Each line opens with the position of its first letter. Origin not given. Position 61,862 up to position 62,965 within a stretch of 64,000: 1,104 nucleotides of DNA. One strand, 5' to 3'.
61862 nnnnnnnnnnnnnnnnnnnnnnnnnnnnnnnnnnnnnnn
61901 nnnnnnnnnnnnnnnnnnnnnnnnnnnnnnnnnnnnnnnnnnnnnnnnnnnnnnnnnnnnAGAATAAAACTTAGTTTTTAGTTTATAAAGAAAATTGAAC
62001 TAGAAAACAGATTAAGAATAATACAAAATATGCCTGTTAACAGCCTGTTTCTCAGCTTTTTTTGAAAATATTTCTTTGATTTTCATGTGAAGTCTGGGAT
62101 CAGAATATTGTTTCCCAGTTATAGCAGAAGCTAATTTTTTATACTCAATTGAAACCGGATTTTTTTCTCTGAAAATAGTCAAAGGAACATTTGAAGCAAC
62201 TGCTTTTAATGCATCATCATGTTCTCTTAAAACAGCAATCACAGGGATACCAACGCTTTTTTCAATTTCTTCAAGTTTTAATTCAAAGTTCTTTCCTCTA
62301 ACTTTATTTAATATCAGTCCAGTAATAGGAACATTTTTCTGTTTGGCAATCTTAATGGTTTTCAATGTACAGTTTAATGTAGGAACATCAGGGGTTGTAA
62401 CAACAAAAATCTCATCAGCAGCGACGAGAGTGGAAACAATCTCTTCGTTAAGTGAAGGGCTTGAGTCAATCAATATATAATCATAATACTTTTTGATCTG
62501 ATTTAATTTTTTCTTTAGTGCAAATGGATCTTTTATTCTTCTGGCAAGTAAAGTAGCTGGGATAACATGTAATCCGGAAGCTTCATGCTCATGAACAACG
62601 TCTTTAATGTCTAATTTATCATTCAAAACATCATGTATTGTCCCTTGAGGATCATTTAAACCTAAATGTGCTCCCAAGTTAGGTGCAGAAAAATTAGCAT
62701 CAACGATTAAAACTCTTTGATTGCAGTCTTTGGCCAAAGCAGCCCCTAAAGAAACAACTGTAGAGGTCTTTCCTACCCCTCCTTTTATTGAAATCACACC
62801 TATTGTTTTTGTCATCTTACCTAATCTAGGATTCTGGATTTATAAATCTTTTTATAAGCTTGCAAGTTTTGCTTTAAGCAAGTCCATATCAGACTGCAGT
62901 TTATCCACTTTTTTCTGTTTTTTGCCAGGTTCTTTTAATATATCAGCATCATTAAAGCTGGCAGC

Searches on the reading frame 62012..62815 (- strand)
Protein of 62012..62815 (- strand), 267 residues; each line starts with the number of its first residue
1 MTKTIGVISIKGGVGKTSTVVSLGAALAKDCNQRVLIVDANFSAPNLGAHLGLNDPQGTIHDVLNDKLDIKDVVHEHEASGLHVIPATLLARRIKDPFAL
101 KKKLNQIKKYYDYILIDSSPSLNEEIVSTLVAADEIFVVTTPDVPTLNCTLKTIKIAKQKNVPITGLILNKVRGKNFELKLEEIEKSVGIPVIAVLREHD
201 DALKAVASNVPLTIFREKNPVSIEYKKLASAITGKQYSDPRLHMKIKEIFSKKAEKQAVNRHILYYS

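Call 30: search_protein_families(library=pfam, max_evalue=0.001, proteins=[window:62012-62815:-])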
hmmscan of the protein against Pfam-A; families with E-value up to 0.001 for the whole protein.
window:62012-62815:- (267 aa): 7 families
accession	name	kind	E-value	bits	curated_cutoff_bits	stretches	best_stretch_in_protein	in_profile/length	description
PF13614.12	AAA_31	-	1.9e-26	93.5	27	1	2-148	1-155/177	AAA domain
PF01656.29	CbiA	-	1.5e-19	70.6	25.4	1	6-211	2-124/125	CobQ/CobB/MinD/ParA nucleotide binding domain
PF10609.15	ParA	-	3e-14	53.5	27.1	1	2-170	3-173/246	NUBPL iron-transfer P-loop NTPase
PF06564.18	CBP_BcsQ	-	1.7e-10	41.3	21.3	1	4-229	3-230/234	Cellulose biosynthesis protein BcsQ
PF13500.12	AAA_26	-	4.7e-10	40.1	27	1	3-199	1-191/198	AAA domain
PF00142.24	Fer4_NifH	-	5.7e-08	33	25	1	10-236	7-248/271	4Fe-4S iron sulfur cluster binding proteins, NifH/frxC family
PF02374.21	ArsA_ATPase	-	0.00083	19.1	24.3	0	8-39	6-36/305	Anion-transporting ATPase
